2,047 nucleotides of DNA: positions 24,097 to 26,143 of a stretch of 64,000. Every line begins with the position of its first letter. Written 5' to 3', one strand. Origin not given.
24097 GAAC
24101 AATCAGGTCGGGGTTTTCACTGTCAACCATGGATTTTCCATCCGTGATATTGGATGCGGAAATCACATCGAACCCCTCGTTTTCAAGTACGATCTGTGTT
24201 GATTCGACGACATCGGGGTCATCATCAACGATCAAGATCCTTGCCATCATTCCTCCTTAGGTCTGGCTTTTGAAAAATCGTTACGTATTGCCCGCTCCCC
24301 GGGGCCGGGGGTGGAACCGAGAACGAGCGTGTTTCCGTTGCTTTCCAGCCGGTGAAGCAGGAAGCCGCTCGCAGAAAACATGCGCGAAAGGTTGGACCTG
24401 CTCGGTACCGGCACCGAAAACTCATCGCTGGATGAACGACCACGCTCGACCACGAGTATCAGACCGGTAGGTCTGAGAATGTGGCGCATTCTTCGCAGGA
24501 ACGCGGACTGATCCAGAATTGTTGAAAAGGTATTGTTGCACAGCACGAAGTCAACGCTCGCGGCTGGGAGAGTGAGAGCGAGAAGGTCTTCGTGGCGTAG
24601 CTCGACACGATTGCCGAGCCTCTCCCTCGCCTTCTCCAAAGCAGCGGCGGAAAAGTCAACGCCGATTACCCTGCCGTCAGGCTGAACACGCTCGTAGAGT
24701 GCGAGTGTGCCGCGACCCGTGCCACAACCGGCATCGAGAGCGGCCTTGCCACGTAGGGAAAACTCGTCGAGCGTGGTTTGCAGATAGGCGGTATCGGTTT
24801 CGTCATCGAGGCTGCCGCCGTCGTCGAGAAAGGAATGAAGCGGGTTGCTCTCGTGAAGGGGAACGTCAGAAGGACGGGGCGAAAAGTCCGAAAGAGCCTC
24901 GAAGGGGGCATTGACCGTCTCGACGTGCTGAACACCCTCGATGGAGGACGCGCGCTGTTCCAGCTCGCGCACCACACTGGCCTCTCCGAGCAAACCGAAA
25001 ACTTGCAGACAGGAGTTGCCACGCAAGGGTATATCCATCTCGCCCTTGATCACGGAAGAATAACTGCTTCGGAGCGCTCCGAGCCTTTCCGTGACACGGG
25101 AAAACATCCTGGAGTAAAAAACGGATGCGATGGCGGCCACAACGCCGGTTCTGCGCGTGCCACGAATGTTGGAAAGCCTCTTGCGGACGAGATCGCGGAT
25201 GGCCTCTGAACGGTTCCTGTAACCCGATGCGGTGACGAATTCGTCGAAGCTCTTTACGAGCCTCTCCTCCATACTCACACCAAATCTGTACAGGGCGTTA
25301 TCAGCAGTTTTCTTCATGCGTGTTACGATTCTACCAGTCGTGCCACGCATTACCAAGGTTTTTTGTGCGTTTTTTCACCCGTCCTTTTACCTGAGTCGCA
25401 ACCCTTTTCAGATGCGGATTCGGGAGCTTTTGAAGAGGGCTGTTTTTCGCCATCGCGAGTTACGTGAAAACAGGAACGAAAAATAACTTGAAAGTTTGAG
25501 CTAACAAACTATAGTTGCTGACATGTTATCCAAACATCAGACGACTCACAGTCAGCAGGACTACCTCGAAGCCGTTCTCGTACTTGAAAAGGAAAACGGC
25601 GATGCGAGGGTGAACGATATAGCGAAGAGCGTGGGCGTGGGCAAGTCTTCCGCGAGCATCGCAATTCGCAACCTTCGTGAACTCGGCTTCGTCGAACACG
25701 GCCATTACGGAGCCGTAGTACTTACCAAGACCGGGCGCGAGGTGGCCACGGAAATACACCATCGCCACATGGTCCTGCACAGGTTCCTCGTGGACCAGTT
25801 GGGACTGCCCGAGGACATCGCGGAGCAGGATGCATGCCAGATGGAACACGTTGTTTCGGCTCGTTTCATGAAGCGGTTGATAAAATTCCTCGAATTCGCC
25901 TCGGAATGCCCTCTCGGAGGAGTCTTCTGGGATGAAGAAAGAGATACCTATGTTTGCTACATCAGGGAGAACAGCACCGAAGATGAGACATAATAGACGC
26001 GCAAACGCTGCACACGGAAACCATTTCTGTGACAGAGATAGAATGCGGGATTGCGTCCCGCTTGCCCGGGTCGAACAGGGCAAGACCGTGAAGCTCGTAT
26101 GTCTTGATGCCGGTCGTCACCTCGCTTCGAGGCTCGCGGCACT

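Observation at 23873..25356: NikR-like RHH/ACT regulator lacking the nickel-binding histidines, fused to a SAM methyltransferase and leading the hydrogenase operon with an orphan receiver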

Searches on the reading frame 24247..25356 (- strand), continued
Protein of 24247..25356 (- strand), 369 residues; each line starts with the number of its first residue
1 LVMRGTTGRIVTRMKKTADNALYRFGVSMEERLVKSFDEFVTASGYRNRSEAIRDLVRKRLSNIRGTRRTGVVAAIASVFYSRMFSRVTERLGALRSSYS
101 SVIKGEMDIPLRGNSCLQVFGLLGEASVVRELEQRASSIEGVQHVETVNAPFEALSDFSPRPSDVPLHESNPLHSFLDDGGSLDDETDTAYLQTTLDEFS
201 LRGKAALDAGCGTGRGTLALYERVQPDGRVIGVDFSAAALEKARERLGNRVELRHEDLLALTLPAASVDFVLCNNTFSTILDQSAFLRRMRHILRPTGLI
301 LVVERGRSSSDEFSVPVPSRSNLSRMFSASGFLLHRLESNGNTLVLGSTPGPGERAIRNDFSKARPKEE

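Call 30: find_encoding_contigs(protein=P0063, flank=10000)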
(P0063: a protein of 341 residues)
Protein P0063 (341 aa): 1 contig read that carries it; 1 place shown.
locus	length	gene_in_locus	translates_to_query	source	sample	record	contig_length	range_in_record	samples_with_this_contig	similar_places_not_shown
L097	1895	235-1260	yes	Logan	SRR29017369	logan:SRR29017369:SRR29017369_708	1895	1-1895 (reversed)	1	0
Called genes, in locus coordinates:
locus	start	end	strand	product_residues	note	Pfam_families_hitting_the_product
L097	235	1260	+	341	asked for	PF08753:NikR_C, PF01209:Ubie_methyltran, PF13489:Methyltransf_23, PF01728:FtsJ (faint), PF13847:Methyltransf_31, PF08241:Methyltransf_11, PF08242:Methyltransf_12, PF13649:Methyltransf_25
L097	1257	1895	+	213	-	?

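Call 53: predict_structure(alignment_id=A3)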
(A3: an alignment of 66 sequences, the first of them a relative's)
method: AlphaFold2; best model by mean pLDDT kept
length: 356 residues; sequences in the alignment: 66
mean_pLDDT: 85.1   pTM: 0.65
mean pLDDT of the five models: 85.1, 84.7, 84.6, 84.5, 83.9
residues with pLDDT >= 90: 225; 70-90: 63; 50-70: 39; < 50: 29
segments of 3 or more residues with pLDDT < 50: 1-7, 9-11, 146-148, 344-356
pLDDT, mean of each block of 10 residues (from residue 1): 45 66 92 91 75 75 96 96 97 90 96 96 97 92 61 57 70 83 97 95 97 98 93 97 95 97 91 96 97 74 85 92 90 89 45 38
secondary structure, 60 per line:
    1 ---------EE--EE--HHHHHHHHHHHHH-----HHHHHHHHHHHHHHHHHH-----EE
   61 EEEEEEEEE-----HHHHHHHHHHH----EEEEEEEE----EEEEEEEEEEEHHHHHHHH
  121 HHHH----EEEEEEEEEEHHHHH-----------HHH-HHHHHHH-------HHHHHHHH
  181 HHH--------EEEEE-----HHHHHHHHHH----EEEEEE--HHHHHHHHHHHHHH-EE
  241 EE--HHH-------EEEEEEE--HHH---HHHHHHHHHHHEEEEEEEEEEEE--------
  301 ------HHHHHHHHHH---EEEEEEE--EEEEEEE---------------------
elements in order: H18-30 H36-53 E59-69 H75-85 E90-97 E102-112 H113-124 E129-138 H139-143 H159-165 H173-183 E192-196 H202-211 E216-221 H224-237 E239-242 E255-261 H270-280 E281-292 H307-316 E320-326 E329-335

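Call 59: fold_search(model_id=the predicted structure, library=pdb)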
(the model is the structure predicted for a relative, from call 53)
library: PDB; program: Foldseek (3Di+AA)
matches with E <= 10: 1996; with E <= 0.001: 1108
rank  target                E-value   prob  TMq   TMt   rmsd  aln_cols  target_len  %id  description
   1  3dh0_A                3.4e-14  1.00  0.44  0.79   2.9       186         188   22  Crystal structure of a SAM dependent methyltransferase from Aquifex aeolicus (released 2008-07-15)
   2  3dh0_B                1.0e-13  1.00  0.44  0.80   2.8       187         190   21  Crystal structure of a SAM dependent methyltransferase from Aquifex aeolicus (released 2008-07-15)
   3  4pne_B                1.3e-12  1.00  0.41  0.53   4.9       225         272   17  Crystal Structure of the [4+2]-Cyclase SpnF (released 2015-02-18)
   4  5wp5_B                1.6e-12  1.00  0.36  0.28  20.5       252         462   20  Arabidopsis thaliana phosphoethanolamine N-methyltransferase 2 (AtPMT2) in complex with SAH (released 2017-11-15)
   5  6uv6_C                1.8e-12  1.00  0.39  0.52   5.4       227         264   18  AtmM with bound rebeccamycin analogue (released 2020-11-25)
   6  4pne_A                2.5e-12  1.00  0.41  0.54   3.5       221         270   17  Crystal Structure of the [4+2]-Cyclase SpnF (released 2015-02-18)
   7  5thy_B                2.8e-12  1.00  0.42  0.40  19.4       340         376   13  Crystal structure of SeMet-Substituted CurJ carbon methyltransferase (released 2016-10-19)
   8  6uvq_A                4.8e-12  1.00  0.39  0.53   6.6       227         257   19  Crystal structure of Apo AtmM (released 2020-11-25)
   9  1xxl_A                5.1e-12  1.00  0.40  0.59   6.5       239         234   17  The crystal structure of YcgJ protein from Bacillus subitilis at 2.1 A resolution (released 2004-11-23)
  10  6f5z_A                5.7e-12  1.00  0.38  0.59   6.5       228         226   17  Complex between the Haloferax volcanii Trm112 methyltransferase activator and the Hvo_0019 putative methyltransferase (released 2018-07-11)
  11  8zc7_A                6.1e-12  1.00  0.39  0.52   5.0       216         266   18  Crystallographic analysis of MitM, which catalyzes the post-mitosane modification in mitomycin biosynthesis (released 2024-11-27)
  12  5f8c_A                7.8e-12  1.00  0.38  0.38  22.6       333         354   14  Rv2258c-unbound (released 2016-06-29)
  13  8ys9_B                8.3e-12  1.00  0.35  0.59   6.8       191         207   21  Crystal structure of Phosphatidylethanolamine N-methyltransferase from R. thermophilum complexed with DMPE and SAH (released 2024-10-16)
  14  6uv6_A                8.8e-12  1.00  0.39  0.51   6.8       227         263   18  AtmM with bound rebeccamycin analogue (released 2020-11-25)
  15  5f8e_C                8.8e-12  1.00  0.36  0.36  19.4       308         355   16  Rv2258c-SAH (released 2016-06-29)
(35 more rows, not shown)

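Call 67: find_encoding_contigs(protein=P0010, flank=5000, max_places=3)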
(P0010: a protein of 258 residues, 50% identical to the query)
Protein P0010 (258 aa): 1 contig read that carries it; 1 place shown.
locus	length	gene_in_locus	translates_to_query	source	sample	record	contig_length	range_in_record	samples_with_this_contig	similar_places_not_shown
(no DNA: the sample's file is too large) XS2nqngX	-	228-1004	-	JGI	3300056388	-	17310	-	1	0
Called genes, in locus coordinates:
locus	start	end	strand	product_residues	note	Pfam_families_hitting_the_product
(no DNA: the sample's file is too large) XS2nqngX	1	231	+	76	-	?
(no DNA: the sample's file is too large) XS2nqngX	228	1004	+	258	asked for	PF02353:CMAS (weak), PF01135:PCMT (weak), PF13489:Methyltransf_23, PF05175:MTS, PF13847:Methyltransf_31, PF08241:Methyltransf_11, PF08242:Methyltransf_12, PF13649:Methyltransf_25, +1 more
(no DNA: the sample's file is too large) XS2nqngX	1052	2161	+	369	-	PF13506:Glyco_transf_21, PF00535:Glycos_transf_2, PF13641:Glyco_tranf_2_3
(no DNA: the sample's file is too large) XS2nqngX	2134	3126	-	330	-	PF01073:3Beta_HSD, PF01370:Epimerase, PF02719:Polysacc_synt_2, PF04321:RmlD_sub_bind, PF05368:NmrA, PF07993:NAD_binding_4 (faint), PF13460:NAD_binding_10, PF16363:GDP_Man_Dehyd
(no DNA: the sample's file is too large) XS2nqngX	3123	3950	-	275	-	PF01073:3Beta_HSD (faint), PF01370:Epimerase, PF04321:RmlD_sub_bind, PF16363:GDP_Man_Dehyd, PF02719:Polysacc_synt_2 (weak)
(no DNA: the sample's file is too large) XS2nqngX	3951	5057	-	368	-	PF00483:NTP_transferase, PF12804:NTP_transf_3, PF25087:GMPPB_C (weak)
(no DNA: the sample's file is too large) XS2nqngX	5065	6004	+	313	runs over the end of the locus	PF00535:Glycos_transf_2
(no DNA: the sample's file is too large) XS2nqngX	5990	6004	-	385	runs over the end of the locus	PF02595:Gly_kinase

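Call 68: find_encoding_contigs(protein=P0007, flank=5000, max_places=3)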
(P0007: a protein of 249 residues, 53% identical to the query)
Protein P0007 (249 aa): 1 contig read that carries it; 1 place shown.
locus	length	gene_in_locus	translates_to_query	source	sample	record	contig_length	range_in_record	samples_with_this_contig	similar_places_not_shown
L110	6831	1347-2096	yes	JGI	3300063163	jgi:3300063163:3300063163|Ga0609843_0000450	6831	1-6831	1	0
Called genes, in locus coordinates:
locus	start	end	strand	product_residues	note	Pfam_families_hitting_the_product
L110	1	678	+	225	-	?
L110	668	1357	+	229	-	PF00657:Lipase_GDSL, PF13472:Lipase_GDSL_2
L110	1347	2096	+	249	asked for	PF13489:Methyltransf_23, PF02353:CMAS (weak), PF05175:MTS, PF13847:Methyltransf_31, PF08241:Methyltransf_11, PF08242:Methyltransf_12, PF13649:Methyltransf_25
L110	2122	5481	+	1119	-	PF17757:UvrB_inter, PF02559:CarD_TRCF_RID, PF00270:DEAD, PF04851:ResIII, PF00271:Helicase_C, PF03461:TRCF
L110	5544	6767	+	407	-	PF09312:SurA_N (weak), PF13624:SurA_N_3, PF13616:Rotamase_3, PF13145:Rotamase_2, PF00639:Rotamase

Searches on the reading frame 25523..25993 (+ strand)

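Call 3: search_protein_families(library=pfam, proteins=[window:25523-25993:+], max_evalue=0.01)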
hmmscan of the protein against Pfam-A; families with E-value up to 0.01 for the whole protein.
window:25523-25993:+ (156 aa): 9 families
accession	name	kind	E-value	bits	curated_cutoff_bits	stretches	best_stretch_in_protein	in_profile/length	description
PF02742.21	Fe_dep_repr_C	-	3.8e-22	78.5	27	1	68-133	1-66/70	Iron dependent repressor, metal binding and dimerisation domain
PF01325.25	Fe_dep_repress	-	2.3e-10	40.9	26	1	7-65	2-60/60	Iron dependent repressor, N-terminal DNA binding domain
PF09339.16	HTH_IclR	-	0.00011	22.4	22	1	20-58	11-49/52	IclR helix-turn-helix domain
PF01978.25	TrmB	-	0.00027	21.2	25.6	1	24-59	19-54/68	Sugar-specific transcriptional regulator TrmB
PF12802.13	MarR_2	-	0.00069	20.2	27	1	20-59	13-52/61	MarR family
PF06163.17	DUF977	-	0.0017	18.9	22.1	1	7-66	5-66/134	Bacterial protein of unknown function (DUF977)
PF24034.1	DUF7343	-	0.0023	18.2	27.6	1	17-63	8-54/62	Domain of unknown function (DUF7343)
PF01022.26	HTH_5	-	0.0044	17.3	22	1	20-58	10-46/47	Bacterial regulatory protein, arsR family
PF01047.28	MarR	-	0.0091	16.3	24.6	0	19-58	9-48/59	MarR family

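Call 4: search_protein_families(library=ncbifam, proteins=[window:25523-25993:+], max_evalue=0.01)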
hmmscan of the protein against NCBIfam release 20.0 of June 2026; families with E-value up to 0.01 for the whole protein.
window:25523-25993:+ (156 aa): 11 families
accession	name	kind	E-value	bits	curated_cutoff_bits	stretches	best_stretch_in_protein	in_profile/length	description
NF008273.0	PRK11050.1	equivalog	4e-25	88.3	153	1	11-124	38-150/156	manganese-binding transcriptional regulator MntR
NF003025.0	PRK03902.1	equivalog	1.1e-18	67.6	138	1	7-127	2-121/142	transcriptional regulator MntR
NF047407.1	TransRegMntRTherm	equivalog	4.5e-18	65.7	350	1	3-132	2-137/227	manganese-dependent transcriptional regulator MntR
NF053665.1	TransRegDtxRActin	equivalog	2e-12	47.1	290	1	12-133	9-130/233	iron-dependent transcriptional repressor DtxR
TIGR01884.1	cas_HTH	subfamily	7.7e-05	22.2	60.2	1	18-59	147-188/202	CRISPR-associated CARF protein Csa3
NF053609.1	Sul12a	equivalog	0.00084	19.5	150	1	15-79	7-71/103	Sul12a family chromatin-organizing protein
NF033788.1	HTH_metalloreg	subfamily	0.0018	18.1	55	1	20-67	19-65/77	metalloregulator ArsR/SmtB family transcription factor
NF041413.1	ArsR_Rv2640c_fam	equivalog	0.0042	17.5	155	1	19-73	50-104/118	Rv2640c family ArsR-like transcriptional regulator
NF051891.1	TransRegFurHelico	equivalog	0.007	16.3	200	0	15-85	30-102/148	ferric iron uptake transcriptional regulator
NF053606.1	Sta1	subfamily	0.0082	16.2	80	0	19-59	27-66/100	Sta1 family transcriptional regulator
NF040939.2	trans_reg_lrs14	equivalog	0.0083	16.2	90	0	17-59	26-68/103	Lrs14 family HTH-type transcriptional regulator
